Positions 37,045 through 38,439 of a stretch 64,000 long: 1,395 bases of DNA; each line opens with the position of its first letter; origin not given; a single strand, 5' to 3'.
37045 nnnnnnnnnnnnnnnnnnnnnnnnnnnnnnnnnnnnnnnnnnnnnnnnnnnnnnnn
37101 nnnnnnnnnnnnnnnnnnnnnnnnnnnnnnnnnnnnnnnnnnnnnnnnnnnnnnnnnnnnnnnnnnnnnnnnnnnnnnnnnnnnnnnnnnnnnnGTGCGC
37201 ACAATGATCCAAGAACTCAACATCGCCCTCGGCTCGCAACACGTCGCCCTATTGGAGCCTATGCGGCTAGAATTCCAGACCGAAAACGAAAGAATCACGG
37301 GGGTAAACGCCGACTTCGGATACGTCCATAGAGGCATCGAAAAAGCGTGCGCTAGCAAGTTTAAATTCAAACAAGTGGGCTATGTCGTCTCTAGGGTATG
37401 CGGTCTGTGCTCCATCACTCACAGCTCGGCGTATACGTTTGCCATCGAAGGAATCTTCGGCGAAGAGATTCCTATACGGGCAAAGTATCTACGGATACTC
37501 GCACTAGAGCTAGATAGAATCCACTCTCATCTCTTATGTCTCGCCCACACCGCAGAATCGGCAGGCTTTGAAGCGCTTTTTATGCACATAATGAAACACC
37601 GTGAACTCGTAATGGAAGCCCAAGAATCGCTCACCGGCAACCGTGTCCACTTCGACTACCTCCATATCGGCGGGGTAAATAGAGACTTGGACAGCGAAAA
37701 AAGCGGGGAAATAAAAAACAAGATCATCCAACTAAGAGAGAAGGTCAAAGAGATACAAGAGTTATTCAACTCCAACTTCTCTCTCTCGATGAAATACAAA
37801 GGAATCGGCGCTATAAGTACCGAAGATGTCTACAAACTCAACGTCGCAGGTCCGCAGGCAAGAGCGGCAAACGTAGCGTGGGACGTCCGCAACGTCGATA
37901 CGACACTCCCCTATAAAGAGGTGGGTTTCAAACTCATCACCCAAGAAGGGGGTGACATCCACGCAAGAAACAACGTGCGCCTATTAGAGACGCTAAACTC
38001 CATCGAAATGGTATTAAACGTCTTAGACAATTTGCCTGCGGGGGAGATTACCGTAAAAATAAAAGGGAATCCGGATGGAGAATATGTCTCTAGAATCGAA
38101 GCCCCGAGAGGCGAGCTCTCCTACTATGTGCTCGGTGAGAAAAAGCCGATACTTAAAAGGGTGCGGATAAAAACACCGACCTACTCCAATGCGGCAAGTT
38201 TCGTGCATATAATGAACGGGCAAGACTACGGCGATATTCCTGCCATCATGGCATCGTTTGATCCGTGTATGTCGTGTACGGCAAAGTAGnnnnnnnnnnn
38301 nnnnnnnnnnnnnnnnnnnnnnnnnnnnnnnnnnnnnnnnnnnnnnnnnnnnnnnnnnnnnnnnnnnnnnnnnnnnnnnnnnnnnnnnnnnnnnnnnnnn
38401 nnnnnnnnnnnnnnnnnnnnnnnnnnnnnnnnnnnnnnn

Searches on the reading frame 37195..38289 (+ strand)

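Call 60: search_protein_families(library=pfam, proteins=[window:37195-38289:+], max_evalue=0.00001)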
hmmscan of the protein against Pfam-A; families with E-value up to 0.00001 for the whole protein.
window:37195-38289:+ (364 aa): 2 families
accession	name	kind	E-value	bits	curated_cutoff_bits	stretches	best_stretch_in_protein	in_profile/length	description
PF00346.24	Complex1_49kDa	-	5.8e-54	183.4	24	2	124-288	3-167/271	Respiratory-chain NADH dehydrogenase, 49 Kd subunit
PF00374.24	NiFeSe_Hases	-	1.4e-11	44.5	25.8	1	46-114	1-68/508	Nickel-dependent hydrogenase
